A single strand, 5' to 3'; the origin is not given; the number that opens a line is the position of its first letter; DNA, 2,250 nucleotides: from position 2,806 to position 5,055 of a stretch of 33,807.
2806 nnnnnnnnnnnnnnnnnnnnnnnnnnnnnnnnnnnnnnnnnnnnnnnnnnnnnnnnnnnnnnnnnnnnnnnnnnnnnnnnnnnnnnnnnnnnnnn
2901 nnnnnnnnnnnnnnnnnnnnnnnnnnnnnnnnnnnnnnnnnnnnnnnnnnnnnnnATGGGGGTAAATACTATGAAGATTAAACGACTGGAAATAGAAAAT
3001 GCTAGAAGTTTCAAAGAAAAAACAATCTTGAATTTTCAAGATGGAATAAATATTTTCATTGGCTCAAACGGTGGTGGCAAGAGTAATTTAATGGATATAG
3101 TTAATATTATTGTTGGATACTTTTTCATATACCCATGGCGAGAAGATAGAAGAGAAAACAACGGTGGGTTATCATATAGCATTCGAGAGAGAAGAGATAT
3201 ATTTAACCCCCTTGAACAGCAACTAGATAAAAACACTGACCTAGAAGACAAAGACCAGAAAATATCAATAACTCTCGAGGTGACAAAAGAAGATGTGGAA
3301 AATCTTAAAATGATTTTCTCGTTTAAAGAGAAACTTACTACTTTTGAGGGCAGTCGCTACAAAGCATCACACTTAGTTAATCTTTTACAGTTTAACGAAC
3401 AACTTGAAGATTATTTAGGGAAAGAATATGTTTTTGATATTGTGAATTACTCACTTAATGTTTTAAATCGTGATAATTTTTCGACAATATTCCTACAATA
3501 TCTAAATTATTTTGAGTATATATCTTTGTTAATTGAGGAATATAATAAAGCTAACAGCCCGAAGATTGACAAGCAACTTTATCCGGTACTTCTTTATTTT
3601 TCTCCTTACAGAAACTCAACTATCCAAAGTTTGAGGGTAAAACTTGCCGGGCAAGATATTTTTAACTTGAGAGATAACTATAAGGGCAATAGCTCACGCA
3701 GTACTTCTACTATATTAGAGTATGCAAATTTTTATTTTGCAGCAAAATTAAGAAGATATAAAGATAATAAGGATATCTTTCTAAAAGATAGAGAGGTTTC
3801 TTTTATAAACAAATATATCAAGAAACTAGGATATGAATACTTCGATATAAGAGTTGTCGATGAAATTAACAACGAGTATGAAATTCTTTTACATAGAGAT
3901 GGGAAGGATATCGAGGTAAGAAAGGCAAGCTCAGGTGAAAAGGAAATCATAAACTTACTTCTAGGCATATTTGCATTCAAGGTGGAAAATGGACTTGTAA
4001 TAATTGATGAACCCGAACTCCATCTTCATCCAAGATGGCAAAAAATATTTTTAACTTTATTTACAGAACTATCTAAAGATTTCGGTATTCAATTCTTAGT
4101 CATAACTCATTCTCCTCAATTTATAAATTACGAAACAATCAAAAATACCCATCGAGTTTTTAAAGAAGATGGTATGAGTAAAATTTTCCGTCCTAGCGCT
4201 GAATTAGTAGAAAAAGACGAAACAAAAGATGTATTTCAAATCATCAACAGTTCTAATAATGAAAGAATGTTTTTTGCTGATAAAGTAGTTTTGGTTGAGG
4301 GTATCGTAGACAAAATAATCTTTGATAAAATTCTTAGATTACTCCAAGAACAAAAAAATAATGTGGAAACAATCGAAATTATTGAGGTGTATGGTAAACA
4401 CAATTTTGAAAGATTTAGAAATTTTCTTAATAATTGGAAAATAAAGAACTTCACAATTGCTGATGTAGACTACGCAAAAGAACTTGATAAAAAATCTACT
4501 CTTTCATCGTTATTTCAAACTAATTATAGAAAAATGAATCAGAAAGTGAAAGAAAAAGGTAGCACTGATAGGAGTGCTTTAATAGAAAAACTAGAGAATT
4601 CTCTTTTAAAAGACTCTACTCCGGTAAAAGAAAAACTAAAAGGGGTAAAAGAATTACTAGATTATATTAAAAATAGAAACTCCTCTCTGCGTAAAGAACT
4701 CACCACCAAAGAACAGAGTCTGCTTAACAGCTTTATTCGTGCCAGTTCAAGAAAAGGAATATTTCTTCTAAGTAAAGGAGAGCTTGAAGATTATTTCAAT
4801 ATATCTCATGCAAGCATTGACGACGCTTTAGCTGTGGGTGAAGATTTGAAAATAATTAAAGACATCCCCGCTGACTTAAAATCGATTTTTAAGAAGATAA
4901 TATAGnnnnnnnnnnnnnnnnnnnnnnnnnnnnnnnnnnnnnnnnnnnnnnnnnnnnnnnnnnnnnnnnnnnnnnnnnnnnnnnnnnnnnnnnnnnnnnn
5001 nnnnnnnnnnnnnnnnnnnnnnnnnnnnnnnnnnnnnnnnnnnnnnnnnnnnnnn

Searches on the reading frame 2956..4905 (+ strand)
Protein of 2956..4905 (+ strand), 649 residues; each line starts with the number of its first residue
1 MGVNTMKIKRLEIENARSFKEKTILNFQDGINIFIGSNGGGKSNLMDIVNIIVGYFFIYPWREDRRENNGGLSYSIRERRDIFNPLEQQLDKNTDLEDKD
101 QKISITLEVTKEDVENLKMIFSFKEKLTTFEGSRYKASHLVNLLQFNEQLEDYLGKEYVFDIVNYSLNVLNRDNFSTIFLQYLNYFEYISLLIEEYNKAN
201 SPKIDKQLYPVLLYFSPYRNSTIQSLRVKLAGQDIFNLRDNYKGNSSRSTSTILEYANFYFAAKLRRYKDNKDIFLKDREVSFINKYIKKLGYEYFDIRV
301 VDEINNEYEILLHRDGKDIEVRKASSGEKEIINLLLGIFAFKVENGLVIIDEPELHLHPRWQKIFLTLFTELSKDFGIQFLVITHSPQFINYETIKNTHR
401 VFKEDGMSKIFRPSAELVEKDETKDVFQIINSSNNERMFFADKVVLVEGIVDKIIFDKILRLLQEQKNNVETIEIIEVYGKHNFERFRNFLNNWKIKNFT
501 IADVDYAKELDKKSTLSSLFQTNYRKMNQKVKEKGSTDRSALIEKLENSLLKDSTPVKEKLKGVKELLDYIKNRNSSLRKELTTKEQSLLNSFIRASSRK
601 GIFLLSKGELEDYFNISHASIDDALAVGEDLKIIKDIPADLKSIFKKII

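Call 5: search_protein_families(library=pfam, proteins=[window:2956-4905:+], max_evalue=0.01)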
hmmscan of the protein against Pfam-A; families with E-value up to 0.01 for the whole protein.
window:2956-4905:+ (649 aa): 6 families
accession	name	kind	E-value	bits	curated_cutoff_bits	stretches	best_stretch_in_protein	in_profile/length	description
PF13175.12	AAA_15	-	5.8e-29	102.3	32.1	1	6-390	1-374/374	AAA ATPase domain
PF13304.12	AAA_21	-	2.3e-23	84.2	27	2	260-391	163-304/304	AAA domain, putative AbiEii toxin, Type IV TA system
PF20469.4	OLD-like_TOPRIM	-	3.5e-16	59.9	23.2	1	439-505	1-67/67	Overcoming lysogenization defect protein-like, TOPRIM domain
PF02463.25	SMC_N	-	1.4e-15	57.8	40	1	8-408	2-219/220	RecF/RecN/SMC N terminal domain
PF13476.12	AAA_23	-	2e-06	29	27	1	10-166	1-135/201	AAA domain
PF13555.12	AAA_29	-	0.0028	17.8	27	1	9-50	2-43/61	P-loop containing region of AAA domain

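Call 6: search_protein_families(library=padloc, proteins=[window:2956-4905:+], max_evalue=0.01)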
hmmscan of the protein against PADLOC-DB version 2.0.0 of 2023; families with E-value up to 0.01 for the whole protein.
window:2956-4905:+ (649 aa): 122 families (the best 25 are shown)
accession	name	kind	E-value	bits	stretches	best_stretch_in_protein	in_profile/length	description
PDLC02358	Old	-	1.2e-35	121.3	2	345-627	285-552/578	Old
PDLC02979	AriA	-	4.7e-28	97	1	6-390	1-373/373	-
PDLC00271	PtuA1|PtuA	-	2.6e-27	94.4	2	192-395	120-327/421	AAA ATPase domain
PDLC00071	GajA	-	9.8e-27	92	2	348-550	277-480/588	AAA ATPase domain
PDLC02980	AriA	-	4.2e-26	90.6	1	31-391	1-304/304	-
PDLC00096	GajA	-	9e-26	88.7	2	346-544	290-494/630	AAA ATPase domain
PDLC00082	GajA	-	5.9e-25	85.7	2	347-548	375-579/694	AAA ATPase domain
PDLC02981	AriAB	-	1.7e-24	84.5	2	314-513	300-504/694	-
PDLC00070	GajA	-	5.3e-24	82.8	2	314-535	253-478/596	AAA ATPase domain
PDLC02913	ATPase_I-A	-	1.1e-22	78.9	2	251-416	265-432/508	-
PDLC00283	PtuA1|PtuA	-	6.9e-22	76.2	1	8-391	5-345/448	AAA ATPase domain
PDLC00091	GajA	-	1.1e-21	75.3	2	347-544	299-504/627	AAA ATPase domain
PDLC00102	GajA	-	1.1e-21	74.9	2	267-575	207-505/532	AAA ATPase domain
PDLC00075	GajA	-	1.6e-21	74.4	2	302-491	226-405/536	AAA ATPase domain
PDLC02915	ATPase-Toprim_I-B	-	2.9e-21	73.9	2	331-565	242-468/623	-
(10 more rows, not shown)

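Call 46: search_protein_families(library=phrogs, proteins=[window:2956-4905:+], max_evalue=0.01)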
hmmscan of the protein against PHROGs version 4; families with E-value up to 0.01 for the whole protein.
window:2956-4905:+ (649 aa): 8 families
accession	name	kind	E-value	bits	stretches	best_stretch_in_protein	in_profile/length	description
phrog_4747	-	unknown function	2.6e-31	110.4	2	333-553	313-526/610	-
phrog_8323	-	unknown function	2.2e-24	86.9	1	2-497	45-453/623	-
phrog_7507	-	unknown function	2.7e-23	84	2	248-401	309-461/483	-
phrog_3940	-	unknown function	3.4e-21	76.6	2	266-510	166-416/537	-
phrog_9802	-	unknown function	7.2e-16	59.2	1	6-493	3-427/438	-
phrog_14430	-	unknown function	3e-13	50.8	1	306-405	297-396/444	-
phrog_8066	-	unknown function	4.9e-12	46.5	1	320-416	359-455/522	-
phrog_19212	-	unknown function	2e-09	37.6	1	307-396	319-415/550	-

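Call 49: search_solved_structures(query=window:2956-4902:+, max_evalue=0.001, show_alignments=2)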
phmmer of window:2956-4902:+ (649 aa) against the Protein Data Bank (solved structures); distinct sequences matched with E-value up to 0.001: 34.
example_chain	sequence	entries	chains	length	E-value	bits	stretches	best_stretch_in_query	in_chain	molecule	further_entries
9n69_A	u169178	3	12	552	4.6e-14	55.2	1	10-403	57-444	AAA family ATPase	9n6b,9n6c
6p74_A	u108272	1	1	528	4.5e-11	45.3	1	343-505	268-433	Putative ATP-dependent endonuclease of the OLD family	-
8ux9_B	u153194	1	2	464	4.7e-11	45.3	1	241-393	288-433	AriA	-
8v45_A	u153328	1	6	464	5.1e-11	45.2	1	241-393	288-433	AriA antitoxin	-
8v46_A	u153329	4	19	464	1.2e-10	43.9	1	241-393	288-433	AriA antitoxin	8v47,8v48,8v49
22bu_B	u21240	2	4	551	1e-09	40.9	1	345-485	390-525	AAA family ATPase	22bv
9kjx_B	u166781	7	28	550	1.7e-09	40.1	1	249-417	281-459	AAA family ATPase | Retron I-A effector PtuA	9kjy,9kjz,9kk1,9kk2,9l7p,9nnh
8ee4_A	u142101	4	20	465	1.9e-09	39.9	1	344-428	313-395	PtuA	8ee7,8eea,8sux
9vh1_D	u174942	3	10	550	2.2e-09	39.7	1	314-417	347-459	Retron Ec78 probable ATPase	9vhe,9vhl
9u9y_A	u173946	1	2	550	4e-09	38.9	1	249-417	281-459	AAA family ATPase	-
9nnb_C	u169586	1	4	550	4.3e-09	38.8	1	249-417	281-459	Retron I-A effector PtuA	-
9vkz_A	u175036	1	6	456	7.4e-09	38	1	314-391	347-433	Retron Ec78 probable ATPase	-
22et_E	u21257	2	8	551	9.9e-09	37.6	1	345-485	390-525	PtuA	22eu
9nnk_C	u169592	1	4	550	1.5e-08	37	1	308-417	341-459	Retreon I-A effector PtuA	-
3qkt_A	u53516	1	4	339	6.8e-08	34.8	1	6-57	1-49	DNA double-strand break repair rad50 ATPase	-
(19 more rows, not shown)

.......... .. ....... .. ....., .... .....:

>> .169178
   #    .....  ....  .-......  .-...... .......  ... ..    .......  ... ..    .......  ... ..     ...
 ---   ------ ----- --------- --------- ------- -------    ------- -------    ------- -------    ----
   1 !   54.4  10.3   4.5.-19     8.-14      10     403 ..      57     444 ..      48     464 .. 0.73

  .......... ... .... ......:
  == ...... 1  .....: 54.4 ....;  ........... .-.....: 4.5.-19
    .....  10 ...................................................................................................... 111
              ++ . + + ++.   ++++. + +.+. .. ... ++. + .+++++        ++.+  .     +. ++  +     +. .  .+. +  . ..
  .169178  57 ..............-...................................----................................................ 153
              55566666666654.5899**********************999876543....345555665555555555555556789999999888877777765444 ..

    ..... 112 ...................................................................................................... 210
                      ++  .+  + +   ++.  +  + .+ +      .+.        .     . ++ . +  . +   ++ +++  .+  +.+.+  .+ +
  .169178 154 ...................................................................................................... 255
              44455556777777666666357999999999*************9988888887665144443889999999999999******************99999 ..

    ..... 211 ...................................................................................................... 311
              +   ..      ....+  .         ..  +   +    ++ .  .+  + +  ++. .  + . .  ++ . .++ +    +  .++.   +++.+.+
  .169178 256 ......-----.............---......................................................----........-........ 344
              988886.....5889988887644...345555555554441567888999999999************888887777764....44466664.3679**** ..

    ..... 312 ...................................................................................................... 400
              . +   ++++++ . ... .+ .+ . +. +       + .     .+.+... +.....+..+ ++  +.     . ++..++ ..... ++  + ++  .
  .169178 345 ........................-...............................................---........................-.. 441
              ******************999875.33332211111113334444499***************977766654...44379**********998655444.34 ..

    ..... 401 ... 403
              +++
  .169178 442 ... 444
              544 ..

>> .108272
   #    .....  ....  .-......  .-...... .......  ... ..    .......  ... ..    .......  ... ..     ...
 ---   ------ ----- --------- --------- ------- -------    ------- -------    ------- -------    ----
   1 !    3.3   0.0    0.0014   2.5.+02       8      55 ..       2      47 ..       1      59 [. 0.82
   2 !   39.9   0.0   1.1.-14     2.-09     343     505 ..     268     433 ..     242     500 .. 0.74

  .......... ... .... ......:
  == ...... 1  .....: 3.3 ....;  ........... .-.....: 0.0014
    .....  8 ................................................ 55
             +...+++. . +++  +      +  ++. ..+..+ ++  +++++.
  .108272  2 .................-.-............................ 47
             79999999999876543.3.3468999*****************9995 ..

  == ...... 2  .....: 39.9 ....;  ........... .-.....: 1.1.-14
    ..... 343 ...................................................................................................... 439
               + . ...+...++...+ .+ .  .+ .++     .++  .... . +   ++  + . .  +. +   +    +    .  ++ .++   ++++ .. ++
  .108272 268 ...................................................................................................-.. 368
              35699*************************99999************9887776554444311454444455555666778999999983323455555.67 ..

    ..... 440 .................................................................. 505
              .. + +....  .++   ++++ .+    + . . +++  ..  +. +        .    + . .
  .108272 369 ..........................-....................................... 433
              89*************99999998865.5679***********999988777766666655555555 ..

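Call 50: find_homologous_proteins(query=window:2956-4902:+, max_evalue=1e-10)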
Query window:2956-4902:+ (649 aa): 818 proteins with E <= 1e-10 among 8000 candidates; the best 120 are listed.
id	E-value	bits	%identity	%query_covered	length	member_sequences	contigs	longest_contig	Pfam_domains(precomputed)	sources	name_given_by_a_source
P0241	0.0e+0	1393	100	99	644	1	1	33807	PF20469.5,PF13175.13,PF13476.13,PF02463.26,PF13304.13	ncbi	-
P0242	8.6e-192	657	50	96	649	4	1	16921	PF20469.5,PF13175.13,PF02463.26,PF13304.13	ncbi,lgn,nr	ncbi:MAG TPA: hypothetical protein ENI23_13020 [bacterium]|nr:hypothetical protein [bacterium]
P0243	9.3e-188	644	48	99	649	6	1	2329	PF20469.5,PF11398.15,PF13175.13,PF13476.13,PF02463.26,PF13304.13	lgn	-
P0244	5.4e-186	638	48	99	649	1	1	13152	PF20469.5,PF13175.13,PF13476.13,PF02463.26,PF13304.13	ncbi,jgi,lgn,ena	ncbi:hypothetical protein ES702_04183 [subsurface metagenome]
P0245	1.5e-183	630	48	99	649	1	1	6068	PF20469.5,PF13175.13,PF02463.26,PF13304.13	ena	-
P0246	1.1e-176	607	46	99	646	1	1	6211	PF20469.5,PF13175.13,PF13476.13,PF02463.26,PF13304.13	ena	-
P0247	2.7e-176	606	47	99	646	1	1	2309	PF20469.5,PF13175.13,PF13476.13,PF02463.26,PF13304.13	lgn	-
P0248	6.8e-175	601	47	99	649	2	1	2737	PF20469.5,PF13175.13,PF13476.13,PF02463.26,PF13304.13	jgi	jgi:predicted ATP-dependent endonuclease of OLD family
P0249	1.4e-174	600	46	99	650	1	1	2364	PF20469.5,PF13175.13,PF13476.13,PF02463.26,PF13304.13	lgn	-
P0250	2.1e-174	600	46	99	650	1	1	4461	PF20469.5,PF13175.13,PF13476.13,PF02463.26,PF13304.13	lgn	-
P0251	4.6e-174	599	47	99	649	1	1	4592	PF20469.5,PF13175.13,PF13476.13,PF02463.26,PF13304.13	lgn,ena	-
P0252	6.0e-173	595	46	99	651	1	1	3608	PF20469.5,PF13175.13,PF02463.26,PF13304.13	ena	-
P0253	2.3e-171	590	45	99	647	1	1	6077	PF20469.5,PF13175.13,PF13476.13,PF02463.26,PF13304.13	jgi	-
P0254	5.2e-171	588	46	99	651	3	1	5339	PF20469.5,PF13175.13,PF02463.26,PF13304.13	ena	-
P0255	5.7e-170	585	45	99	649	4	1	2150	PF20469.5,PF13175.13,PF02463.26,PF13304.13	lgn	-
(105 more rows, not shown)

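Call 51: find_encoding_contigs(protein=P0242, flank=6000, max_places=2)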
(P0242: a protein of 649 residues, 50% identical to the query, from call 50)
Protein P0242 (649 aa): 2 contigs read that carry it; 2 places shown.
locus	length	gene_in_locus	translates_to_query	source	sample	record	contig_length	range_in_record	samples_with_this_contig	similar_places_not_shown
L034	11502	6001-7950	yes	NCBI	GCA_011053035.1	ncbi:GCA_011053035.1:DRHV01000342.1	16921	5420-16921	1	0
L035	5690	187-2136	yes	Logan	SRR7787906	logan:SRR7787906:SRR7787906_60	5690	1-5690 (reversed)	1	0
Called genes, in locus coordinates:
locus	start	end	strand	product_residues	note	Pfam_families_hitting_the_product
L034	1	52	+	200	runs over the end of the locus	-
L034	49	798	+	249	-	PF08843:AbiEii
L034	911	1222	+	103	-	PF20582:UPF0758_N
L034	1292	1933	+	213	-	PF01726:LexA_DNA_bind, PF00717:Peptidase_S24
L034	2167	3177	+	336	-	PF02086:MethyltransfD12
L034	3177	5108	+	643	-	PF09491:RE_AlwI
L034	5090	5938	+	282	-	PF01555:N6_N4_Mtase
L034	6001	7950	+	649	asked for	PF02463:SMC_N, PF13175:AAA_15, PF13304:AAA_21, PF20469:OLD-like_TOPRIM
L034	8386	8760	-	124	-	PF01155:HypA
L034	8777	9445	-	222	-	PF03308:MeaB (faint), PF00009:GTP_EFTU (faint), PF02492:cobW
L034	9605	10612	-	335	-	PF00586:AIRS, PF02769:AIRS_C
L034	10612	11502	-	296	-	PF01924:HypD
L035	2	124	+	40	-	?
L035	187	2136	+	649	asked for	PF02463:SMC_N, PF13175:AAA_15, PF13304:AAA_21, PF20469:OLD-like_TOPRIM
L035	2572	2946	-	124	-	PF01155:HypA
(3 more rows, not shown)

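Call 97: predict_structure(alignment_id=A3)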
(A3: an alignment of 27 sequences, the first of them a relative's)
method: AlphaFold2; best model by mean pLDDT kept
length: 644 residues; sequences in the alignment: 27
mean_pLDDT: 86.2   pTM: 0.82
mean pLDDT of the five models: 86.2, 86.1, 84.0, 84.0, 83.1
residues with pLDDT >= 90: 268; 70-90: 346; 50-70: 29; < 50: 1
segments of 3 or more residues with pLDDT < 50: none
pLDDT, mean of each block of 10 residues (from residue 1): 96 93 93 84 91 87 81 80 87 93 94 91 92 80 84 94 80 91 90 86 86 62 78 73 76 91 90 93 93 88 91 88 87 88 81 79 92 92 83 90 87 75 83 92 92 93 88 90 91 94 77 82 80 82 74 76 79 83 90 93 85 78 84 93 93
secondary structure, 60 per line:
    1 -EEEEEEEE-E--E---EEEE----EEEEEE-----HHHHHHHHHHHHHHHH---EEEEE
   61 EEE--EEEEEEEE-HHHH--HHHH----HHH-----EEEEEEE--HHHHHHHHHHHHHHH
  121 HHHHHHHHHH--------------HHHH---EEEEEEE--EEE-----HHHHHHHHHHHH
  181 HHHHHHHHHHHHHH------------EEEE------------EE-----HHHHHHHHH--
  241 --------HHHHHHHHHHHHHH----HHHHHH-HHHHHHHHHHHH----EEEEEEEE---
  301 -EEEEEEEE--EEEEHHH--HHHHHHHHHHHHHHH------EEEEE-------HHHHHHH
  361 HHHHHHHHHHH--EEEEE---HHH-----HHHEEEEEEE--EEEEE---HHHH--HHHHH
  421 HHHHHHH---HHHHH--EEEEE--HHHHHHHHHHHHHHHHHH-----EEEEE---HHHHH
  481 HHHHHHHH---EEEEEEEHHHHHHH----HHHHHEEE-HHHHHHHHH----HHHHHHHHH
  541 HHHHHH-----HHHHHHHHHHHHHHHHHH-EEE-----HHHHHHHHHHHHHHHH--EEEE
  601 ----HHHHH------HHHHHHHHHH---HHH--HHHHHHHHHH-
elements in order: E2-9 E18-21 E26-31 H37-52 E56-63 E66-73 H75-78 H81-84 E97-103 H106-130 H145-148 E152-158 E161-163 H169-194 E207-210 H230-238 H249-262 H267-272 H274-285 E290-297 E302-309 E312-315 H321-335 E342-346 H354-371 E374-378 E393-399 E402-406 H410-413 H416-427 H431-435 E438-442 H445-462 E468-472 H476-488 E492-498 H499-505 H510-514 E515-517 H519-527 H532-546 H552-569 E571-573 H579-594 E597-600 H605-609 H616-625 H634-643

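Call 101: fold_search(model_id=the predicted structure, library=pdb)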
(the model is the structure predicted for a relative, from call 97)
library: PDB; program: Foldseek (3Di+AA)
matches with E <= 10: 982; with E <= 0.001: 197
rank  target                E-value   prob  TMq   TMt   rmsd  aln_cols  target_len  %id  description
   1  6p74                  1.4e-14  1.00  0.39  0.47  14.3       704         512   14  OLD nuclease from Thermus Scotoductus (released 2020-01-29)
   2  9lpa_B                2.1e-14  1.00  0.41  0.36  14.8       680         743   17  The cryo-EM structure of retron Eco8 in an active state (released 2025-11-19)
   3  9p4j_A                5.6e-14  1.00  0.37  0.33  15.6       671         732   16  The structure of Retron Eco8 in Apo state (released 2025-11-12)
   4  9lp9_B                1.7e-13  1.00  0.39  0.35  14.8       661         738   16  The cryo-EM structure of retron Eco8 in a standby state (released 2025-11-19)
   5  8x5i_D                4.7e-13  1.00  0.41  0.46  15.9       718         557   14  Structure of ATP/Mg2+ bound Gabija GajA (released 2024-02-28)
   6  8eea_B                9.7e-13  1.00  0.37  0.59  12.1       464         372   15  Structure of E.coli Septu (PtuAB) complex (released 2023-12-27)
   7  4nck_B                9.7e-13  1.00  0.30  0.56   9.3       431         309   15  Crystal Structure of Pyrococcus furiosis Rad50 R797G mutation (released 2014-03-05)
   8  9nnb_D                1.0e-12  1.00  0.39  0.49  11.4       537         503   14  Cryo-EM structure of the Retron Ec78 complex, PtuA:PtuB:RT (4:2:1) (released 2025-10-08)
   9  8eea_C                1.3e-12  1.00  0.35  0.47  14.7       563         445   15  Structure of E.coli Septu (PtuAB) complex (released 2023-12-27)
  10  8u7i_A                1.4e-12  1.00  0.41  0.42  16.7       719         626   15  Structure of the phage immune evasion protein Gad1 bound to the Gabija GajAB complex (released 2023-11-22)
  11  9nnh_C                2.0e-12  1.00  0.38  0.43  11.9       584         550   14  Cryo-EM structure of the Retron Ec78 complex, PtuA:PtuB:RT (4:2:2) (released 2025-10-08)
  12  9kjy_D                3.6e-12  1.00  0.37  0.44  13.7       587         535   14  Cryo-EM structure of the Retron-Eco7 complex (state 2) (released 2025-11-12)
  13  8sm3_A                3.6e-12  1.00  0.38  0.43  16.2       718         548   14  Structure of Bacillus cereus VD045 Gabija GajA-GajB Complex (released 2023-11-22)
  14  8eea_A                3.8e-12  1.00  0.36  0.59  12.1       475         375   16  Structure of E.coli Septu (PtuAB) complex (released 2023-12-27)
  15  8sux_C                4.0e-12  1.00  0.36  0.57  12.3       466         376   16  Structure of E. coli PtuA hexamer (released 2024-01-10)
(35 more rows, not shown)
